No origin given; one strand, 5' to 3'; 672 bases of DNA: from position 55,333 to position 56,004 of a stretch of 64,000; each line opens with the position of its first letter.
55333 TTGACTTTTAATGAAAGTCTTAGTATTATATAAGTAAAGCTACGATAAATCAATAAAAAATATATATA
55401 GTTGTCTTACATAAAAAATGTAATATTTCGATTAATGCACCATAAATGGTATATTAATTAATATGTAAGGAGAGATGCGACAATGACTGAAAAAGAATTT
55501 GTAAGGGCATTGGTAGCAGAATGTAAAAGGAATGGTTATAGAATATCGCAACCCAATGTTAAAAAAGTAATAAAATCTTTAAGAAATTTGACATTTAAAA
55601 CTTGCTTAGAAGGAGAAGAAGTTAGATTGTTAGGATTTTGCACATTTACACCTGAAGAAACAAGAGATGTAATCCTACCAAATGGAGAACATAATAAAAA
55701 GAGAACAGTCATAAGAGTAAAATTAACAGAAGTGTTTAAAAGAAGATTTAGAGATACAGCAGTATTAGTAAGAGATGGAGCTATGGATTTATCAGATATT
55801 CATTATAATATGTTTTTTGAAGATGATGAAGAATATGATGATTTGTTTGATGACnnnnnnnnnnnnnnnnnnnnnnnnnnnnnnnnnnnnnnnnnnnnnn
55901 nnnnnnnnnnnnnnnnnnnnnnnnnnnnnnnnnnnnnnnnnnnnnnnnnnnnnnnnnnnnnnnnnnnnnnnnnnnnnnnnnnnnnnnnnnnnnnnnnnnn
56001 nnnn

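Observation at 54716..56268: HU-fold DNA-binding domain fused to a ~160-residue polyacidic tail, next to another acidic protein: possible DNA-mimic / nucleoid-targeting pair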

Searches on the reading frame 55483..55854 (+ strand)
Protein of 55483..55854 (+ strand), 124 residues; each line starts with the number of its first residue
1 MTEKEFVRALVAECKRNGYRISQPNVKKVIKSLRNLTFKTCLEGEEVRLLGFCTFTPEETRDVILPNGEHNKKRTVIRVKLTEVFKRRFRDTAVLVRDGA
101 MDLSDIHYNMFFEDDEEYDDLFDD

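Call 7: search_solved_structures(query=window:55483-55854:+, max_evalue=10, show_alignments=3)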
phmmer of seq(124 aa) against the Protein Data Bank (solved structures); distinct sequences matched with E-value up to 10: 5.
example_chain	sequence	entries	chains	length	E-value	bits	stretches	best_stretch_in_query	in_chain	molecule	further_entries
1wtu_A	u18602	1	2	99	0.085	16.2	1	19-58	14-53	TRANSCRIPTION FACTOR 1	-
3rhi_A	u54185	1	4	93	0.42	14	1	19-60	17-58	DNA-binding protein HU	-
5lvt_A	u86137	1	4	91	0.54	13.6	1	21-82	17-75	DNA-binding protein HU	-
1exe_A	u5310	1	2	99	0.77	13.1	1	20-58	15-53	TRANSCRIPTION FACTOR 1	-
4yew_A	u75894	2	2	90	1.7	12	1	29-82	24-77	DNA-binding protein HU-beta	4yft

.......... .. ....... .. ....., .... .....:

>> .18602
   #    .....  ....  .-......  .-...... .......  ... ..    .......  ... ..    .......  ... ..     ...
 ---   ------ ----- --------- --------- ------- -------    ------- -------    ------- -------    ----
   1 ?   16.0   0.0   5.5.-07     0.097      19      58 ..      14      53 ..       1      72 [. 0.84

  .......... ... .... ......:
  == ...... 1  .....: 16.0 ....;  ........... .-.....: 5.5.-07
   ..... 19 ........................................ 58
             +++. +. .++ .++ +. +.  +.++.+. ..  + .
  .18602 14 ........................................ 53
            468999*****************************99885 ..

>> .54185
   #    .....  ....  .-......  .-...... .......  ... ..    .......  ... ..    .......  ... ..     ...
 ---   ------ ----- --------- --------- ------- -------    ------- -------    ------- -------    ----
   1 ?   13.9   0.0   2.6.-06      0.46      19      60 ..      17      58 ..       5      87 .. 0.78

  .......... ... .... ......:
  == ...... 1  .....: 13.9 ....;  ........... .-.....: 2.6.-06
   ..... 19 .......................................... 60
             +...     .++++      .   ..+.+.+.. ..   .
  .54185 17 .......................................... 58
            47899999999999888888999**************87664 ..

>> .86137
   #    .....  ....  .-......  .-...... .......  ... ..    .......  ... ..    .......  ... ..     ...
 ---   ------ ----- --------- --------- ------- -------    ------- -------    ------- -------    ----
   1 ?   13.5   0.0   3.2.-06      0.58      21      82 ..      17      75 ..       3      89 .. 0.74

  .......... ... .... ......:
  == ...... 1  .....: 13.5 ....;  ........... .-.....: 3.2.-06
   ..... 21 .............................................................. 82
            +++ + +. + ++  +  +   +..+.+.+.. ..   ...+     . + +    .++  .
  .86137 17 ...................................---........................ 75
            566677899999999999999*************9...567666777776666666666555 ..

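Call 8: find_homologous_proteins(query=window:55483-55854:+, max_evalue=0.01)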
Query seq(124 aa) (124 aa): 6 proteins with E <= 0.01 among 7 candidates.
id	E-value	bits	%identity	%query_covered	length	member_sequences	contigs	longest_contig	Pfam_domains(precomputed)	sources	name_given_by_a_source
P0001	2.4e-76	271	99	100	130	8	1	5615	-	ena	-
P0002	4.5e-60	219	82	89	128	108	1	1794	-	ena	-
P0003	6.8e-52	192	83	85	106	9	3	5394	-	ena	-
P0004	2.7e-51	190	73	97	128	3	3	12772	PF00216.27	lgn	-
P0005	7.4e-35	137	80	65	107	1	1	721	-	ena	-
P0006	4.1e-21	93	74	40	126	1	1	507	-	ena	-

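Call 10: find_encoding_contigs(protein=P0004, flank=6000, max_places=4)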
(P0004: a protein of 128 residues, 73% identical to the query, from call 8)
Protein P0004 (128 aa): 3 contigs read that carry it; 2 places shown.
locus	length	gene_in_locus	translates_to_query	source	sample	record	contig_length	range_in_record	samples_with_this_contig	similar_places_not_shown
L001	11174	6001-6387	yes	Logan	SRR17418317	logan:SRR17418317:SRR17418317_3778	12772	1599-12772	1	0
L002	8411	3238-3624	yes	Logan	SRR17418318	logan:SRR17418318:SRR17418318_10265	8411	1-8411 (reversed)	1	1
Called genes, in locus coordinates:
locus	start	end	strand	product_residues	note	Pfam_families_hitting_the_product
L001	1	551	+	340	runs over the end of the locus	-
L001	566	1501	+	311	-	PF01541:GIY-YIG (weak)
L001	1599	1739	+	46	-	-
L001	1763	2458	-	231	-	PF01832:Glucosaminidase (weak)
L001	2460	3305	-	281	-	PF01183:Glyco_hydro_25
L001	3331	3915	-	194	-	-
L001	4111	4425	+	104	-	-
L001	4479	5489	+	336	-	-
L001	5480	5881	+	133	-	-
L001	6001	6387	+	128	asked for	PF00216:Bac_DNA_binding (weak)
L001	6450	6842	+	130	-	-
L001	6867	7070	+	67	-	PF09642:YonK (weak)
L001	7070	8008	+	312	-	PF05265:DUF723 (faint), PF14311:DUF4379 (faint), PF21817:CapR (faint)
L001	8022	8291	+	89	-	-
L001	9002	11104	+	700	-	-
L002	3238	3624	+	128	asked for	PF00216:Bac_DNA_binding (weak)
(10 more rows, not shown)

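Call 11: find_encoding_contigs(protein=P0001, flank=6000, max_places=3)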
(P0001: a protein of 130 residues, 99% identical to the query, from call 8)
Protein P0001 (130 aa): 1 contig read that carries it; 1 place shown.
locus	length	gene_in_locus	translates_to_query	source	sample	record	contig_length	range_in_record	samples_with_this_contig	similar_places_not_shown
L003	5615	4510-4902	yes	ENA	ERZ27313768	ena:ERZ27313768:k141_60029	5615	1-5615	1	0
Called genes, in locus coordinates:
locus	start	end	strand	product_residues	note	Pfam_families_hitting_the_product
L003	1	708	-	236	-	?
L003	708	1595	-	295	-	PF01183:Glyco_hydro_25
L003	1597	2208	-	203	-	-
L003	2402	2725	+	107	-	-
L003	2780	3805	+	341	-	-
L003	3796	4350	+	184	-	-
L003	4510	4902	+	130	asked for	-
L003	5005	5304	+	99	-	-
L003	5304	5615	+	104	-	?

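Call 16: search_dna_similar(query=window:55483-55812:+, collection=phages, mode=protein, max_evalue=0.001, max_rows=30)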
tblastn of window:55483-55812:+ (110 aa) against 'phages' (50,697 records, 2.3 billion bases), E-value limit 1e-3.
No match.

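Call 21: search_protein_representatives(protein=window:55483-55812:+)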
Query: 110 residues. Proteins with E-value up to 0.001 (for the whole library): 13; up to 1e-10: 4; up to 1e-30: 3. The best 13 are listed.
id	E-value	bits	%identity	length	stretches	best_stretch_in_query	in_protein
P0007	1.3e-65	234.1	99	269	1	1-110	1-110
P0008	3.8e-36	139.4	58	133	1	1-109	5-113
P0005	2.4e-35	136.8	80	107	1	26-106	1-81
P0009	4.1e-13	65.4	40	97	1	1-91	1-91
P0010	4.8e-10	55.6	94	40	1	1-32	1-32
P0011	2.5e-07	46.9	27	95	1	4-91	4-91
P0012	1.0e-06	44.9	32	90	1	2-88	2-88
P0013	1.1e-05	41.5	31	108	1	1-91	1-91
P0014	4.5e-05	39.6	35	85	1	8-86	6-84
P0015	4.6e-05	39.6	29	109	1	3-91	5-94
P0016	5.1e-05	39.4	28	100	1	4-91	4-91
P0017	3.4e-04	36.8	26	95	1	5-91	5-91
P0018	9.6e-04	35.3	42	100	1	1-57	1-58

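Call 24: find_homologous_proteins(query=A1, max_evalue=0.001)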
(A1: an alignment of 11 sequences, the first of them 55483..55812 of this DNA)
Query A1 (11 sequences) (110 aa, profile of the alignment): 46 proteins with E <= 0.001 among 1056 candidates.
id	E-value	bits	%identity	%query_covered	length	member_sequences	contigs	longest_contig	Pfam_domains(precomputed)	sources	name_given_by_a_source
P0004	1.9e-36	142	71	100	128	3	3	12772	PF00216.27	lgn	-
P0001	1.4e-34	136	99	100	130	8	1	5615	-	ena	-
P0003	8.3e-34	133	83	96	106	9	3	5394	-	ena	-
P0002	1.9e-33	132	82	100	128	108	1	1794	-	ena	-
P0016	4.5e-33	131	29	83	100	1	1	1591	PF00216.27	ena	-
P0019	1.8e-32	129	29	83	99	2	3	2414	PF00216.27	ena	-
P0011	2.6e-31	125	27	83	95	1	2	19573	PF00216.27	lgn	-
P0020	1.1e-30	123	26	83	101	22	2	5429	PF00216.27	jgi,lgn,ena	jgi:nucleoid DNA-binding protein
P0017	2.0e-30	123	26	79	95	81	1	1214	PF00216.27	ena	-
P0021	3.8e-30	122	26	83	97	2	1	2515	PF00216.27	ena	-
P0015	1.1e-27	114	30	66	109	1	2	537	-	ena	-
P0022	1.7e-27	113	29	83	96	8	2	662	-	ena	-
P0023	2.0e-27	113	29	79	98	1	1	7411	PF00216.27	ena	-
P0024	4.8e-27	112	29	83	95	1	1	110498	-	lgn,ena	-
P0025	7.8e-27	111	30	75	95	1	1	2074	PF00216.27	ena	-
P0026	8.1e-27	111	23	83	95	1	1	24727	PF00216.27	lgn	-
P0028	1.2e-26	110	26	83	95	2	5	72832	PF00216.27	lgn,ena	-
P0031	1.9e-26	110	23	83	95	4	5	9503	PF00216.27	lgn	-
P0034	5.8e-26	108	23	83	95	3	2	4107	PF00216.27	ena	-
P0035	6.0e-26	108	25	77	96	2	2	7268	PF00216.27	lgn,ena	-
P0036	2.6e-25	106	29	83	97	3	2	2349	PF00216.27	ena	-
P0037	3.7e-25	106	24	83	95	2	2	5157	PF00216.27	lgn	-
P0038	4.1e-25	106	20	73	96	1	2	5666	PF00216.27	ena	-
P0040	8.3e-25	105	25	83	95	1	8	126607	PF00216.27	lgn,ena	-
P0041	1.2e-24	104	26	83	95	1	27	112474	PF00216.27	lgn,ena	-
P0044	3.1e-24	103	24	82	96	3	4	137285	PF00216.27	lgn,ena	-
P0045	3.7e-24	102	25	83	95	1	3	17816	PF00216.27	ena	-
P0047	4.6e-24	102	26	83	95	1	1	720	PF00216.27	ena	-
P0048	2.0e-22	97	23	83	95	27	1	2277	PF00216.27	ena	-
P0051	5.0e-22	96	22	83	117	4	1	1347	PF00216.27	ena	-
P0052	1.5e-21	94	22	83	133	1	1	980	PF00216.27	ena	-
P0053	3.8e-21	93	25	83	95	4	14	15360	PF00216.27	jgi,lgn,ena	jgi:nucleoid DNA-binding protein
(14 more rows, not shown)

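Call 28: search_solved_structures(query=A1, max_evalue=1, show_alignments=2)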
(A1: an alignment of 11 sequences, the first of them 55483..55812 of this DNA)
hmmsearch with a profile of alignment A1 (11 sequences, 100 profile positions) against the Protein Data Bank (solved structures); distinct sequences matched with E-value up to 1: 37.
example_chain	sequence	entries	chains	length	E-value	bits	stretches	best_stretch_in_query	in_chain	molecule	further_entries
1b8z_A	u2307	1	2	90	0.00016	25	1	1-64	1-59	PROTEIN (HISTONELIKE PROTEIN HU)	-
1exe_A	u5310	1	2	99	0.00018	24.7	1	1-63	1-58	TRANSCRIPTION FACTOR 1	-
1riy_A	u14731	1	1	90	0.00025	24.3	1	1-64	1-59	Hu DNA-binding protein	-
1wtu_A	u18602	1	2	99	0.00041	23.6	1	1-63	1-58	TRANSCRIPTION FACTOR 1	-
1p51_A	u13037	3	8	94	0.00077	22.7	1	20-64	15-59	DNA-binding protein HU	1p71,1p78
3rhi_A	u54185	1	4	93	0.00089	22.5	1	1-63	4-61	DNA-binding protein HU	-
1mul_A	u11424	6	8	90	0.0082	19.4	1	20-63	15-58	DNA binding protein HU-alpha | DNA-binding protein HU-alpha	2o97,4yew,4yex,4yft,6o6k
4yey_A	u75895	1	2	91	0.0084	19.4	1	20-63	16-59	DNA-binding protein HU-alpha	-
6o8q_A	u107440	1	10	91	0.0084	19.4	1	20-63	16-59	DNA-binding protein HU-alpha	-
6oaj_A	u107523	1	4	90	0.011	19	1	20-63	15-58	DNA-binding protein HU-alpha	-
5lvt_A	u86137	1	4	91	0.012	18.9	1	21-63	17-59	DNA-binding protein HU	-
2iie_A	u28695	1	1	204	0.022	18.1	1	21-62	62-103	Integration host factor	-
2np2_A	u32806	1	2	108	0.032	17.5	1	2-60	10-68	Hbb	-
2iif_A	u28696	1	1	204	0.039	17.3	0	21-62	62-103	Integration host factor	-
1hue_A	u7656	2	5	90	0.056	16.8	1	18-63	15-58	HU PROTEIN | PROTEIN HU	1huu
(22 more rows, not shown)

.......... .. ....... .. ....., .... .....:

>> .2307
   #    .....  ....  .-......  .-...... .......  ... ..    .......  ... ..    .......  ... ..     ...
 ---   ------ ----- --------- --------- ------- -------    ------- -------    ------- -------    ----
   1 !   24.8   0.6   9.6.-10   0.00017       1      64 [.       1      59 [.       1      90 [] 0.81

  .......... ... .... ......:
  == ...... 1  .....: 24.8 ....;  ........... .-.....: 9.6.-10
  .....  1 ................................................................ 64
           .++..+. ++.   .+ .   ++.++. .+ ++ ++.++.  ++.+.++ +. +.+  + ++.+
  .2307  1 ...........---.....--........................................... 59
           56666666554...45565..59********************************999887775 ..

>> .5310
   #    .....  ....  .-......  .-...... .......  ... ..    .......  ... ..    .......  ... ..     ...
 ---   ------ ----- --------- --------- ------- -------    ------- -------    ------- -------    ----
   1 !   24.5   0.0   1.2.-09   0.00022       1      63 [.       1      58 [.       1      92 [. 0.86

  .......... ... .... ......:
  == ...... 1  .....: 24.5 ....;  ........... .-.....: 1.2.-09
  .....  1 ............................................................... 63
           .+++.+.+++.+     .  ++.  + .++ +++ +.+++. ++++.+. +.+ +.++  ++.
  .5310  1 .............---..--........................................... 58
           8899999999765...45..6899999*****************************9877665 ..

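Call 44: find_related_loci(query=A4, collection=viral_contigs, flank=6000)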
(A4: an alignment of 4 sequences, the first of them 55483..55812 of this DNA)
Query A4 (110 aa) in viral_contigs; peptide patterns used: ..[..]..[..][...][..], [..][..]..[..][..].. (x = any residue, [..] = any of these).
153 stretches matched a pattern; 3 encode a relative of the query (tblastn E <= 1e-3); 3 distinct loci.
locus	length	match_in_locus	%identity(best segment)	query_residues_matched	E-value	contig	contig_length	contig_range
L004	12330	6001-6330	100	1-110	1e-77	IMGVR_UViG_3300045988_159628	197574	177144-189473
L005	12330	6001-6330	99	1-110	5e-77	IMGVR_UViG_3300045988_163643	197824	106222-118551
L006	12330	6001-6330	100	1-110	6e-77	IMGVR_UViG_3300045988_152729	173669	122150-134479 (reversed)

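Call 45: find_related_loci(query=A4, collection=genome_contigs, flank=6000)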
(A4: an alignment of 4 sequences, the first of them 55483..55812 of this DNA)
Query A4 (110 aa) in genome_contigs; peptide patterns used: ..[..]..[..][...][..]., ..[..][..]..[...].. (x = any residue, [..] = any of these).
71 stretches matched a pattern, but none encodes a relative of the query by tblastn (E <= 1e-3).

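Call 64: find_encoding_contigs(protein=P0002, flank=3000, max_places=3)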
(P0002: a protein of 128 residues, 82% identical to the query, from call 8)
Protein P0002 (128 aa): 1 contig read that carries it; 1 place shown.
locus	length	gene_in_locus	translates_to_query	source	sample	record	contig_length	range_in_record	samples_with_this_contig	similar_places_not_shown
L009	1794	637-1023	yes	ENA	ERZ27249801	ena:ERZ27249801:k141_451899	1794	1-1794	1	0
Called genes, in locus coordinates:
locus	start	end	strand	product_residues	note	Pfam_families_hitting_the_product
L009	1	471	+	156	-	?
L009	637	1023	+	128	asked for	-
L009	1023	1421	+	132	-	-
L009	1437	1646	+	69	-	PF09642:YonK (faint)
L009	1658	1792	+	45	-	?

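Call 65: find_encoding_contigs(protein=P0003, flank=3000, max_places=3)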
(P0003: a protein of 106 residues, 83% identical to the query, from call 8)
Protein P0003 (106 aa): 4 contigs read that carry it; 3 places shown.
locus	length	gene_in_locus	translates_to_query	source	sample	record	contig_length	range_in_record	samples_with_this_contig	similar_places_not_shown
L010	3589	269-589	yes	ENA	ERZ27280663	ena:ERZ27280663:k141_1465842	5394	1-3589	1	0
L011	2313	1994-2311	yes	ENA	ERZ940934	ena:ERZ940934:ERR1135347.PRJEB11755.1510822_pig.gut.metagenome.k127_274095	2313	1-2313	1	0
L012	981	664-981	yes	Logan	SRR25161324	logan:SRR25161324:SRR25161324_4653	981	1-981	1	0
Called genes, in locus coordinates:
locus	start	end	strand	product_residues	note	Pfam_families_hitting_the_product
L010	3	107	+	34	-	?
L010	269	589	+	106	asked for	-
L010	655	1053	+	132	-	-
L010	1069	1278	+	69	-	PF09642:YonK (faint)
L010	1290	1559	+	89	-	-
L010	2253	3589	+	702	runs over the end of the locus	-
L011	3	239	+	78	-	?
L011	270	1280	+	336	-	-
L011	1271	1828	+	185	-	-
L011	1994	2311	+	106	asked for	?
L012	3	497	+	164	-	?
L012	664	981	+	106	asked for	?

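Call 106: find_encoding_contigs(protein=P0044, flank=7000, max_places=2)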
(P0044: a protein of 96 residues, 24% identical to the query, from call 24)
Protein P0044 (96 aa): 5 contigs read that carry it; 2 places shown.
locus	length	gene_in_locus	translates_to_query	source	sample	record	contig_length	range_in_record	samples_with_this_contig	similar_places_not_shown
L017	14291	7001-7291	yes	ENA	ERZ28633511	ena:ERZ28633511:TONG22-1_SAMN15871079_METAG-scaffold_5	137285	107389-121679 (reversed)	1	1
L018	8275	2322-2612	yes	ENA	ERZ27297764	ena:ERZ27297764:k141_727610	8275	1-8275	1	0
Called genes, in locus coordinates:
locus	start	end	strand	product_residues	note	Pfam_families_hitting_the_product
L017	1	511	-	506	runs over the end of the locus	PF13250:SNIPE, PF10544:T5orf172, PF13455:MUG113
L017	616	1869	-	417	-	PF01580:FtsK_SpoIIIE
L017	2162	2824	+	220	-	-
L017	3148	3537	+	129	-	-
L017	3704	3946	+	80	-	-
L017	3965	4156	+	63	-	-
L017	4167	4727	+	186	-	PF06908:YpsA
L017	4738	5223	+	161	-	PF00383:dCMP_cyt_deam_1, PF14437:MafB19-deam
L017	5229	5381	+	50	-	-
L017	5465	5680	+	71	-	-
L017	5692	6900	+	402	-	-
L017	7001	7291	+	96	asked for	PF00216:Bac_DNA_binding (weak)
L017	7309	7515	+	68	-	-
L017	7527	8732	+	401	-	-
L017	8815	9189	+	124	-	-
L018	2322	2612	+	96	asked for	PF00216:Bac_DNA_binding (weak)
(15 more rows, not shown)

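Call 107: find_encoding_contigs(protein=P0024, flank=7000, max_places=2)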
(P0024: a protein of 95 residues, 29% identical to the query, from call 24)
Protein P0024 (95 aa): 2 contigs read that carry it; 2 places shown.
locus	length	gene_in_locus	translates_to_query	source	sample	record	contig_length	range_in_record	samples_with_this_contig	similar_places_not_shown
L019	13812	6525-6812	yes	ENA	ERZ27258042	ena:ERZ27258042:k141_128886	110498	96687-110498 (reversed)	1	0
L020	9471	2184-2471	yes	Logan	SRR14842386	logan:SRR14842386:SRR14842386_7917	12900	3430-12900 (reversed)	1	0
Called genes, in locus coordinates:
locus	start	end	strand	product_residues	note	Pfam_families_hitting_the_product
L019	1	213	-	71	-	?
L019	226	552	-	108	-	PF02452:PemK_toxin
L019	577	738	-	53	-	-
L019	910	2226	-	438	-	PF13250:SNIPE, PF10544:T5orf172, PF13455:MUG113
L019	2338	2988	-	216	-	PF01580:FtsK_SpoIIIE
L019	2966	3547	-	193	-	-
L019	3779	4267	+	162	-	PF13730:HTH_36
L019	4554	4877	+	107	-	-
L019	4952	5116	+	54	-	-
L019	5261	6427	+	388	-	-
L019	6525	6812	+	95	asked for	-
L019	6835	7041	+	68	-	-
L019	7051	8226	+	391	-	PF27387:YonJ_CC (weak)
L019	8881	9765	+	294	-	PF27269:YonG_N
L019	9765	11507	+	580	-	PF03237:Terminase_6N (weak)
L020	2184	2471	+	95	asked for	-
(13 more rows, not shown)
